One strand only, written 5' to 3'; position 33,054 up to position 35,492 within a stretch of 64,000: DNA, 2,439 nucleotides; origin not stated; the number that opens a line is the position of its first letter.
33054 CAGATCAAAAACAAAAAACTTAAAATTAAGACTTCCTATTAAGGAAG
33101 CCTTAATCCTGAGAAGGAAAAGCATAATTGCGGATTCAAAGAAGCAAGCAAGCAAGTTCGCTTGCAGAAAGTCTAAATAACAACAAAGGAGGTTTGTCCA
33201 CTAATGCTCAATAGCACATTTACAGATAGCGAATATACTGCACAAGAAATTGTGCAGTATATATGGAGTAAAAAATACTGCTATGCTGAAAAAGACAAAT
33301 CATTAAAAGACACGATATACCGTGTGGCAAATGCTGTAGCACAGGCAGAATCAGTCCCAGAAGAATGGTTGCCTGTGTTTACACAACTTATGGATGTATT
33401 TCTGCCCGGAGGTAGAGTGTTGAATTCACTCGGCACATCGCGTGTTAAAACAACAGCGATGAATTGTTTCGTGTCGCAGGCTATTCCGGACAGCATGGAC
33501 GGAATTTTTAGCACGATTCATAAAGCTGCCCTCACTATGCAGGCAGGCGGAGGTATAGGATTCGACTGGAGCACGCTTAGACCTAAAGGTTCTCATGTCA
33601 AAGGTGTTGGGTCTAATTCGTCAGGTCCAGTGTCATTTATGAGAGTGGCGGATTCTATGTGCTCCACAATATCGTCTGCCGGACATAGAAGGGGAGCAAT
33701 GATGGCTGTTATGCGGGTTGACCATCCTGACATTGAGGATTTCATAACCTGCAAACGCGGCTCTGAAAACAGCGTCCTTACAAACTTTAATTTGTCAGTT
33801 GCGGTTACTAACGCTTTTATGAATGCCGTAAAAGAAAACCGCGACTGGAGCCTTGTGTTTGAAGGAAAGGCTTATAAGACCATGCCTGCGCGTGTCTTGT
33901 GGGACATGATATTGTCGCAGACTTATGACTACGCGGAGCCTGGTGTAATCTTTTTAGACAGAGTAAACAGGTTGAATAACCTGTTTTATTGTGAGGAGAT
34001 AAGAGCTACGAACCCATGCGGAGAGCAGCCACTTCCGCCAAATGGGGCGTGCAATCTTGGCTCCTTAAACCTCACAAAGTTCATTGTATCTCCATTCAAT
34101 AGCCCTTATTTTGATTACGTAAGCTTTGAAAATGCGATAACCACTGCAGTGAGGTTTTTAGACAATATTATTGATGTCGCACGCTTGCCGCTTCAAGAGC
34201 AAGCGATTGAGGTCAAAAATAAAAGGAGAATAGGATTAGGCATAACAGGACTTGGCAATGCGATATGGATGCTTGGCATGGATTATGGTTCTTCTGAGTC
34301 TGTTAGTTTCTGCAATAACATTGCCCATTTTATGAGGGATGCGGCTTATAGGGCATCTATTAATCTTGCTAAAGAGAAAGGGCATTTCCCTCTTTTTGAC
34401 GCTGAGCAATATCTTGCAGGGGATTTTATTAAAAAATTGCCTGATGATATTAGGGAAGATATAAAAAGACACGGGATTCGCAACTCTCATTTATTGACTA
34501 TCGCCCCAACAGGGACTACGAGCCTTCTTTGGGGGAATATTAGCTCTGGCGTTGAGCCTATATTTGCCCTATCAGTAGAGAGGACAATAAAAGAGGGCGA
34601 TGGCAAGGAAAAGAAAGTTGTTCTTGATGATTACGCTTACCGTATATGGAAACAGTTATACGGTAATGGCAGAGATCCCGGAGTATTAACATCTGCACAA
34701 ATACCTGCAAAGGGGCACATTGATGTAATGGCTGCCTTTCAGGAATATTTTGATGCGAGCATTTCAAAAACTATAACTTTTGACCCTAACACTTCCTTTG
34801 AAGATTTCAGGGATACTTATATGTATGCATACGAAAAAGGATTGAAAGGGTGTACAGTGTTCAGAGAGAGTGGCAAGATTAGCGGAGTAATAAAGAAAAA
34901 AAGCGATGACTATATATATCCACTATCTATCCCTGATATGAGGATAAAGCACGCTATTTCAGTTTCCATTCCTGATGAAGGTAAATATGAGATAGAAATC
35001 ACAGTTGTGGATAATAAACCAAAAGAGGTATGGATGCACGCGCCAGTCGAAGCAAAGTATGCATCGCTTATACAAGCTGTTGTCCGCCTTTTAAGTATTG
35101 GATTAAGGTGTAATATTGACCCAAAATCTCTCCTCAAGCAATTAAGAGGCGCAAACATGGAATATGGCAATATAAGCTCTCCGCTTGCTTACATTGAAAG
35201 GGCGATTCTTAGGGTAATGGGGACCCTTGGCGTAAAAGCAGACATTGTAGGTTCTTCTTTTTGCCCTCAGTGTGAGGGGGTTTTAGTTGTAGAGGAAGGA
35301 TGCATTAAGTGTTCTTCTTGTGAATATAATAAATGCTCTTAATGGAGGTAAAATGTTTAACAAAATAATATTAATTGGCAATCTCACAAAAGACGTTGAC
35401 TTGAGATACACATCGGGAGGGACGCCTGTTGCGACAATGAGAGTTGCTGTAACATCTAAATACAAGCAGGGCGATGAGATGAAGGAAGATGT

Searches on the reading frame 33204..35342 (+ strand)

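Call 33: search_protein_families(library=phrogs, proteins=[window:33204-35342:+], max_evalue=0.00001)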
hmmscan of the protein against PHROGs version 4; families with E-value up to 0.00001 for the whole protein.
window:33204-35342:+ (712 aa): 8 families
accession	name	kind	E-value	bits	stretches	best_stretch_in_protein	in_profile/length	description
phrog_84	-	DNA, RNA and nucleotide metabolism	1.4e-144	484.4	1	18-656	203-884/975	ribonucleoside-diphosphate reductase large subunit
phrog_3844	-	moron, auxiliary metabolic gene and host takeover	8.8e-41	141.3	1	282-548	161-425/451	NrdA-like aerobic NDP reductase large subunit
phrog_367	-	DNA, RNA and nucleotide metabolism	6.8e-38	131.3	1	143-556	263-652/701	ribonucleotide reductase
phrog_3987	-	DNA, RNA and nucleotide metabolism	1.1e-25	91.2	1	82-218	216-353/467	ribonucleotide reductase large subunit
phrog_30939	-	DNA, RNA and nucleotide metabolism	7.1e-14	51.6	1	59-451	473-824/977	ribonucleotide reductase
phrog_22953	-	DNA, RNA and nucleotide metabolism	5.8e-09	37.2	1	125-236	7-119/201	ribonucleotide reductase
phrog_6132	-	DNA, RNA and nucleotide metabolism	2.3e-07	31.4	1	88-158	218-287/530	ribonucleotide reductase large subunit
phrog_36555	-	DNA, RNA and nucleotide metabolism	7.2e-06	26.9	0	415-530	5-107/172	ribonucleotide reductase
